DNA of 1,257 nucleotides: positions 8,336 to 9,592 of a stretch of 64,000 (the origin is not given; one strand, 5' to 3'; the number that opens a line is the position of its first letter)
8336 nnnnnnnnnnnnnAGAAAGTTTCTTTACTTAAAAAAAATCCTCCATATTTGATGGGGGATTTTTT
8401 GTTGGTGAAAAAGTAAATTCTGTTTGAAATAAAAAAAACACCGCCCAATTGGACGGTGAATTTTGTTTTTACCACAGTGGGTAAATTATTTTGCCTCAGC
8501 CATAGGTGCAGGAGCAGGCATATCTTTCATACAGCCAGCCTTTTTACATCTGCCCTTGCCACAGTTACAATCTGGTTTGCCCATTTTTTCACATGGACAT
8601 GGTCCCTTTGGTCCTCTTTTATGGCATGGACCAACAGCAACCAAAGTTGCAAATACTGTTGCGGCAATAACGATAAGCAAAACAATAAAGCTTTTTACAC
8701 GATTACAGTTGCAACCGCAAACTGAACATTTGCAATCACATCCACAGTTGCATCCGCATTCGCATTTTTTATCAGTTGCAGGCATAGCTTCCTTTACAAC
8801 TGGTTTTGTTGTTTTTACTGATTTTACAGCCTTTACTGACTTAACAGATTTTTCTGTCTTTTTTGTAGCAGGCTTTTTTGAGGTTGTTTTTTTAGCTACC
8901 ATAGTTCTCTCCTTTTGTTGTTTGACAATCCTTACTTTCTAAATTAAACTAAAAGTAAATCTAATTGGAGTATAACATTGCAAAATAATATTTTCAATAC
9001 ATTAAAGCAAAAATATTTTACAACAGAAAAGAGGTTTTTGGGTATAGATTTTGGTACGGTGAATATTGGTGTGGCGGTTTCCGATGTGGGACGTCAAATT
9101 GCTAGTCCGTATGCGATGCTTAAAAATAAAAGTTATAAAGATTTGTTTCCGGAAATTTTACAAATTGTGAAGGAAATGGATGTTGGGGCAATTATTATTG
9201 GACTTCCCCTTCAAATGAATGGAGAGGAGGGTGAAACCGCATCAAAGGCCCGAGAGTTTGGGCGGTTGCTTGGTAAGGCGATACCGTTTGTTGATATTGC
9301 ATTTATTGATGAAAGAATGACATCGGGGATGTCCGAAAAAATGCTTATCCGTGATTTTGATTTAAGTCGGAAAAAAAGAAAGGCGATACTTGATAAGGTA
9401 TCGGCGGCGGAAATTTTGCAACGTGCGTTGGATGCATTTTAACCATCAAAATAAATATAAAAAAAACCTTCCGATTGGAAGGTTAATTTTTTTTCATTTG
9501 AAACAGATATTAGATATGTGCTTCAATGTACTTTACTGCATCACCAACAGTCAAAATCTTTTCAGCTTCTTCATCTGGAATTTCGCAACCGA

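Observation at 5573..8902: Metallothionein-like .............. module appended to GrpE and shared with a separate Lys/Cys-rich membrane protein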

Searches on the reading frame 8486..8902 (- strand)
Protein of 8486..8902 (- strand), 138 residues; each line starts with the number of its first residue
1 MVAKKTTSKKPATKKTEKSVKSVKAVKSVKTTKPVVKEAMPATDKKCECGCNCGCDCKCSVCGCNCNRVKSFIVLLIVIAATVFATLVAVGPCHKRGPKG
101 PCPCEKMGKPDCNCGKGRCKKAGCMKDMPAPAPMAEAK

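Call 5: search_protein_families(library=pfam, proteins=[window:8486-8902:-], max_evalue=0.1)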
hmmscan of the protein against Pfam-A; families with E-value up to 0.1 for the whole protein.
window:8486-8902:- (138 aa): 0 families

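Call 7: find_homologous_proteins(query=window:8486-8902:-, max_evalue=0.001)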
Query window:8486-8902:- (138 aa): 1 proteins with E <= 0.001 among 104 candidates.
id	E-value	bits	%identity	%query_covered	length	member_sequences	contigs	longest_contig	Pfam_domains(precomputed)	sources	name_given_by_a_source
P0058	2.0e-80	286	98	100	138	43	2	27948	-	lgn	-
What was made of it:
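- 8486..8902 (-): Gene for the 138-aa Lys-rich, Cys-rich single-pass membrane protein, preceded by an AAGGAG ribosome-binding site. A 98%-identical homologue exists (call 7).
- Tried and rejected: It found only a 98% relative (call 7).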

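Call 16: find_encoding_contigs(protein=P0058, flank=10000, max_places=2)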
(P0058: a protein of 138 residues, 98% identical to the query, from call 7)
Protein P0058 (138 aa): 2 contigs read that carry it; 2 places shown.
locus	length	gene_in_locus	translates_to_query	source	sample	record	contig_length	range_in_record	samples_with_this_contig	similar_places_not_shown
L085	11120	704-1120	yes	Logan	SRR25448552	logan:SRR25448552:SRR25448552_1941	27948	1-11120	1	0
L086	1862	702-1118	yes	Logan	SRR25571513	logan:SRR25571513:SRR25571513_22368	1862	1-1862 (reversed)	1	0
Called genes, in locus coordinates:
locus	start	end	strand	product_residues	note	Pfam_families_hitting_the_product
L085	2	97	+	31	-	?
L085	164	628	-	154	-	PF03652:RuvX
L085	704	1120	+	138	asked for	-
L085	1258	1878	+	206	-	-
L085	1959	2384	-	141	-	-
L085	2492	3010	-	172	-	PF13505:OMP_b-brl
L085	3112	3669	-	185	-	PF13505:OMP_b-brl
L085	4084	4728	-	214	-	PF01025:GrpE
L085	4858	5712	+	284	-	PF00763:THF_DHG_CYH, PF02882:THF_DHG_CYH_C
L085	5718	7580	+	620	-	PF00912:Transgly, PF00905:Transpeptidase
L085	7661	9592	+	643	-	PF02824:TGS, PF07973:tRNA_SAD, PF00587:tRNA-synt_2b, PF03129:HGTP_anticodon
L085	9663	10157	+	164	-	PF00691:OmpA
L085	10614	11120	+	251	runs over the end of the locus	-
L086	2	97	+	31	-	?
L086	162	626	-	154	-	PF03652:RuvX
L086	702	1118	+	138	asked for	-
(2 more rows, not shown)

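Call 20: find_homologous_proteins(query=A2, max_evalue=10)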
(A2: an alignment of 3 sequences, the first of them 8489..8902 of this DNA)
Query A2 (3 sequences) (138 aa, profile of the alignment): 5 proteins with E <= 10 among 4756 candidates.
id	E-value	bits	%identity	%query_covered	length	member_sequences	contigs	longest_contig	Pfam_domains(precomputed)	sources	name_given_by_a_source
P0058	1.3e-74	267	98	100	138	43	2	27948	-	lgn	-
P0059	1.5e-16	79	100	36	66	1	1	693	-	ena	-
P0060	4.4e-4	38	56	25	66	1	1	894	-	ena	-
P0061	6.3e-3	35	44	40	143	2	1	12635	-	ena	-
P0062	4.2e+0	26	40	67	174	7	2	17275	-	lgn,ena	-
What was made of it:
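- Tried and rejected: A 3-sequence profile added four weak hits (call 20).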

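Call 36: find_encoding_contigs(protein=P0061, flank=8000, max_places=1)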
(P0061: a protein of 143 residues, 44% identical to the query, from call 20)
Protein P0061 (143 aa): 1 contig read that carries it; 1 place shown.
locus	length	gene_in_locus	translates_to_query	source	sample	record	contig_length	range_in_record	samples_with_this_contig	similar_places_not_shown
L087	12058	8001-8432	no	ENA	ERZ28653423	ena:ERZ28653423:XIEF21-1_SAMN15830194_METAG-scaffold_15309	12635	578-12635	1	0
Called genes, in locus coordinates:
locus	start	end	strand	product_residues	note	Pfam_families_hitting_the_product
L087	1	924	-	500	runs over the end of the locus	?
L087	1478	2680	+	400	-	PF02073:Peptidase_M29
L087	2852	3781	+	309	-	PF04230:PS_pyruv_trans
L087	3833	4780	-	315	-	-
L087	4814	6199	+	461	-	-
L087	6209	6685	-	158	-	-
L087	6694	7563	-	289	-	-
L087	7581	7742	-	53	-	-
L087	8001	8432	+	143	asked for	-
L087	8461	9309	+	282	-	PF13462:Thioredoxin_4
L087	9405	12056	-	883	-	?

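Call 37: find_encoding_contigs(protein=P0062, flank=8000, max_places=1)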
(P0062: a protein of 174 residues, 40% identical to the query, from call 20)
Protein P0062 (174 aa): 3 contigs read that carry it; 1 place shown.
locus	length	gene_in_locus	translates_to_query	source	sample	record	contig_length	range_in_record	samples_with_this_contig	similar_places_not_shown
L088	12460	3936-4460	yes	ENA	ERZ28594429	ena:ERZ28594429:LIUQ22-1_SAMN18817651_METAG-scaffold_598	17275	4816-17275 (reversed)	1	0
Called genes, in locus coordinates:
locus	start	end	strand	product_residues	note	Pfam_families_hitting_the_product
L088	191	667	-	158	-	-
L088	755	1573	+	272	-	PF00535:Glycos_transf_2 (faint)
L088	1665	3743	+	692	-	PF01411:tRNA-synt_2c, PF07973:tRNA_SAD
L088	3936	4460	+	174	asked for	-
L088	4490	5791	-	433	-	PF01435:Peptidase_M48, PF13428:TPR_14 (faint), PF23914:TPR_CcmH_CycH, PF13414:TPR_11 (weak)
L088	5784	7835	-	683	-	PF00270:DEAD, PF04851:ResIII, PF00271:Helicase_C, PF19833:RecG_dom3_C (faint)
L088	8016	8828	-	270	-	-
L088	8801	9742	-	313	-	PF00535:Glycos_transf_2, PF10111:Glyco_tranf_2_2, PF13641:Glyco_tranf_2_3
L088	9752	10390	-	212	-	-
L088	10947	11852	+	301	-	PF00535:Glycos_transf_2, PF10111:Glyco_tranf_2_2, PF13641:Glyco_tranf_2_3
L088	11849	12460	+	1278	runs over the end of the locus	PF00535:Glycos_transf_2, PF10111:Glyco_tranf_2_2, PF13641:Glyco_tranf_2_3 (weak), PF00535:Glycos_transf_2, PF10111:Glyco_tranf_2_2, PF13641:Glyco_tranf_2_3, PF01501:Glyco_transf_8, PF14305:ATPgrasp_TupA, +1 more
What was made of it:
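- Tried and rejected: One distant family member (P0061) is followed by a DsbA-like thioredoxin gene, but this is not general (calls 36, 37).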

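Call 42: search_solved_structures(query=window:8489-8902:-, max_evalue=10)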
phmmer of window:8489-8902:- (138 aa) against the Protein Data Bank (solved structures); distinct sequences matched with E-value up to 10: 0.

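Call 43: search_protein_families(library=ncbifam, proteins=[window:8486-8902:-, P0061, P0062], max_evalue=0.1)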
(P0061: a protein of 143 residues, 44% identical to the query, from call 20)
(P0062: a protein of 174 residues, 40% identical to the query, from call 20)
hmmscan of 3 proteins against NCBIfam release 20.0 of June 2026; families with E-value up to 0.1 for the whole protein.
window:8486-8902:- (138 aa): 0 families

P0061 (143 aa): 1 family
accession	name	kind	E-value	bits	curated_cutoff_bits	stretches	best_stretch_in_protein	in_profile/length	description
NF038052.1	histone_lik_HC2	exception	0.0042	17.3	135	1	2-40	111-150/201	histone H1-like DNA-binding protein Hc2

P0062 (174 aa): 3 families
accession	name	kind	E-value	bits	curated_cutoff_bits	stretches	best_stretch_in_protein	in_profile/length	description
NF038052.1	histone_lik_HC2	exception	0.0039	17.4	135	1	6-45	40-81/201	histone H1-like DNA-binding protein Hc2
NF050153.2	Rv3852_fam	equivalog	0.021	15.3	100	1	4-46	28-66/145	Rv3852 family protein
NF041410.1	XopAW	subfamily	0.046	13.5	120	1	132-156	144-166/235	XopAW family type III secretion system calcium-binding effector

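Call 44: search_protein_families(library=pfam, proteins=[P0061, P0062], max_evalue=0.1)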
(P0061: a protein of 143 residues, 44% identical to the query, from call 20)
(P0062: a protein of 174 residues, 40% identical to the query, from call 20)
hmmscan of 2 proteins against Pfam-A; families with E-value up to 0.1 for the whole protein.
P0061 (143 aa): 1 family
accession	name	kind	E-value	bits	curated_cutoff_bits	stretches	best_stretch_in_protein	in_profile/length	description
PF07382.16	HC2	-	0.0089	16.6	40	1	2-35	90-123/194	Histone H1-like nucleoprotein HC2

P0062 (174 aa): 5 families
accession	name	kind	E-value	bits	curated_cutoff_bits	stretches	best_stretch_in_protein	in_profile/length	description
PF00036.39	EF-hand_1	-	0.00079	19.2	25.4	1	132-149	8-25/29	EF hand domain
PF07382.16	HC2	-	0.002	18.7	40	1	5-45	19-60/194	Histone H1-like nucleoprotein HC2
PF13202.12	EF-hand_5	-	0.018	14.9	25.9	1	132-148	7-23/25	EF hand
PF13405.12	EF-hand_6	-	0.022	14.9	25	1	132-149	8-25/30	EF-hand domain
PF13499.12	EF-hand_7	-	0.033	15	30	1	126-152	4-32/67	EF-hand domain pair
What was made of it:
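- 8765..8902 (-): Lys/Ala/Pro/Thr-rich N-terminal region (aa 1-46) with a 9-nt KSV micro-repeat. Relatives give sub-threshold hits to the histone-H1-like Hc2 models (calls 43, 44).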

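Call 45: search_protein_representatives(alignment_id=A3)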
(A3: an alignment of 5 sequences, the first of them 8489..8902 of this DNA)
Query: 5 sequences, 133 profile positions. Proteins with E-value up to 0.001 (for the whole library): 65; up to 1e-10: 16; up to 1e-30: 1. The best 65 are listed.
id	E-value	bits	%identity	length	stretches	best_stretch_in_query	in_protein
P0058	6.5e-56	204.5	-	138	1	1-133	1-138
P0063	2.3e-21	92.7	-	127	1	1-132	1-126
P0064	1.5e-20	90.1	-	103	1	1-97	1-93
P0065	2.4e-20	89.4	-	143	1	2-103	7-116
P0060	5.6e-18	81.8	-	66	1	1-70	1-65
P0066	3.1e-16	76.1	-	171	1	2-123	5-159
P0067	2.2e-15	73.4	-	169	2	11-125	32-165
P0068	1.0e-14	71.2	-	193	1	2-116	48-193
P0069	3.2e-14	69.6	-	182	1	2-130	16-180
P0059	5.2e-14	68.9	-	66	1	1-49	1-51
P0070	1.0e-12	64.7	-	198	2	43-127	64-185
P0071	2.8e-12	63.3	-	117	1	12-130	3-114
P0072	1.1e-11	61.4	-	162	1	10-117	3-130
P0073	2.2e-11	60.4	-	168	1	2-122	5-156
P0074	5.9e-11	59.0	-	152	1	5-118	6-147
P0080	1.5e-09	54.5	-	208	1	5-124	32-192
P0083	1.1e-08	51.7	-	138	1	2-120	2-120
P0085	1.6e-08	51.1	-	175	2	49-117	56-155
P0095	4.9e-07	46.3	-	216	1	43-127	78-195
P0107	2.7e-05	40.7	-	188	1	4-117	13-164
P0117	2.6e-04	37.5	-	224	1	42-82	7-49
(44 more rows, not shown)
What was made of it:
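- On Unannotated family: Lys-rich N-terminus, Cys cluster, single membrane helix (the 138-aa protein): 65 representative clusters with E of 0.001 or better, 16 of them at 1e-10 or better (call 45).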

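Call 50: list_cluster_members(proteins=[P0063, P0066, P0067, P0070, P0080, P0085, P0095, P0083, P0117, P0107])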
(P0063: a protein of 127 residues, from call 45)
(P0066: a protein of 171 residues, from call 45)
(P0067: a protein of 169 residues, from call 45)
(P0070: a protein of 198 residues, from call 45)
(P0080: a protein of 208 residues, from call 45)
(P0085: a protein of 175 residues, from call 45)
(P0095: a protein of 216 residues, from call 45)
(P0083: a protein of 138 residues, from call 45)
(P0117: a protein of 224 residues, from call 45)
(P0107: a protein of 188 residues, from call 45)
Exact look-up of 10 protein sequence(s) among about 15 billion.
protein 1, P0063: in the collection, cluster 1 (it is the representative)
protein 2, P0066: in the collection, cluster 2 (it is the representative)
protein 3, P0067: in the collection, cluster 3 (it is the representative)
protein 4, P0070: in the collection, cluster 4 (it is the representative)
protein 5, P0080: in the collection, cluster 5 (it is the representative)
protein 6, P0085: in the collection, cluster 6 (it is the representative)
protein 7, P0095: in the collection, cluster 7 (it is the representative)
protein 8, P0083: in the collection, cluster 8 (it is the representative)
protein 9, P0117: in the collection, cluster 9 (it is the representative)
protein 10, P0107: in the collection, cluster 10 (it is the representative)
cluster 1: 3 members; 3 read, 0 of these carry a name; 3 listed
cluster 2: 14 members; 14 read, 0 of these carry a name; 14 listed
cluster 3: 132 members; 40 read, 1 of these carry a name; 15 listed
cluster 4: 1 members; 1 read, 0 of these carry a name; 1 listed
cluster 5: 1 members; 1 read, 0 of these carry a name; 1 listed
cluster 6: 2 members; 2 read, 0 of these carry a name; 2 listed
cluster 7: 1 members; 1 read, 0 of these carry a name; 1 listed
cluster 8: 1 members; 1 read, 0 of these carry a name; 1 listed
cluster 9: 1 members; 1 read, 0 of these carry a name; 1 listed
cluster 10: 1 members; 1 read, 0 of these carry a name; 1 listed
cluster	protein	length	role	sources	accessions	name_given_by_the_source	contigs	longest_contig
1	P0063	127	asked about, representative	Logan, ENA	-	-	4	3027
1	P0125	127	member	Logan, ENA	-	-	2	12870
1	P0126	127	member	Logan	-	-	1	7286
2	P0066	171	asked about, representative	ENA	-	-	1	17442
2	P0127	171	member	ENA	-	-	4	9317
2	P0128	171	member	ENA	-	-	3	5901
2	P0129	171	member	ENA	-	-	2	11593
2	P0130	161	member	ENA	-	-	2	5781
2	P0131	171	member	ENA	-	-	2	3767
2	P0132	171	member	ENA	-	-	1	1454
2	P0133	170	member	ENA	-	-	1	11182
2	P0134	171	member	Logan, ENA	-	-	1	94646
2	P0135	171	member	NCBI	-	-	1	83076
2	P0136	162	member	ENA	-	-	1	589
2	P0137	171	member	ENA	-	-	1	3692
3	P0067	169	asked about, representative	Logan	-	-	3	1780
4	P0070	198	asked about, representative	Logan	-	-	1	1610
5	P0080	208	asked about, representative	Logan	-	-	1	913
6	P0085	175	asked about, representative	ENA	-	-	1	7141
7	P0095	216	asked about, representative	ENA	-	-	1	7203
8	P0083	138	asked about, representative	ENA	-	-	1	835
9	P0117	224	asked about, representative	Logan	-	-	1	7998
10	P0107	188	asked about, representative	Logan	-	-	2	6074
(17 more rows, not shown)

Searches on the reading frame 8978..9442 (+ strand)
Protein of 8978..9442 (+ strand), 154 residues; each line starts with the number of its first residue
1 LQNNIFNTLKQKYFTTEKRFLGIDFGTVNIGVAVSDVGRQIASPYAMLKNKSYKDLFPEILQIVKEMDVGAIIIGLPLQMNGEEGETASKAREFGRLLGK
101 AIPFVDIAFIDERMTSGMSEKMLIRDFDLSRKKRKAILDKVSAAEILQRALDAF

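Call 5: search_protein_families(library=pfam, proteins=[window:8978-9442:+], max_evalue=0.1)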
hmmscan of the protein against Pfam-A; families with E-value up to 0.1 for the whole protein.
window:8978-9442:+ (154 aa): 2 families
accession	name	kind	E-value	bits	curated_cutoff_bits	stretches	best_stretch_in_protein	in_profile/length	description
PF03652.20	RuvX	-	2.1e-36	125.6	29.2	1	19-152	2-133/134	Holliday junction resolvase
PF22503.1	DUF6992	-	0.087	13.5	27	0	24-95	33-107/122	Family of unknown function (DUF6992)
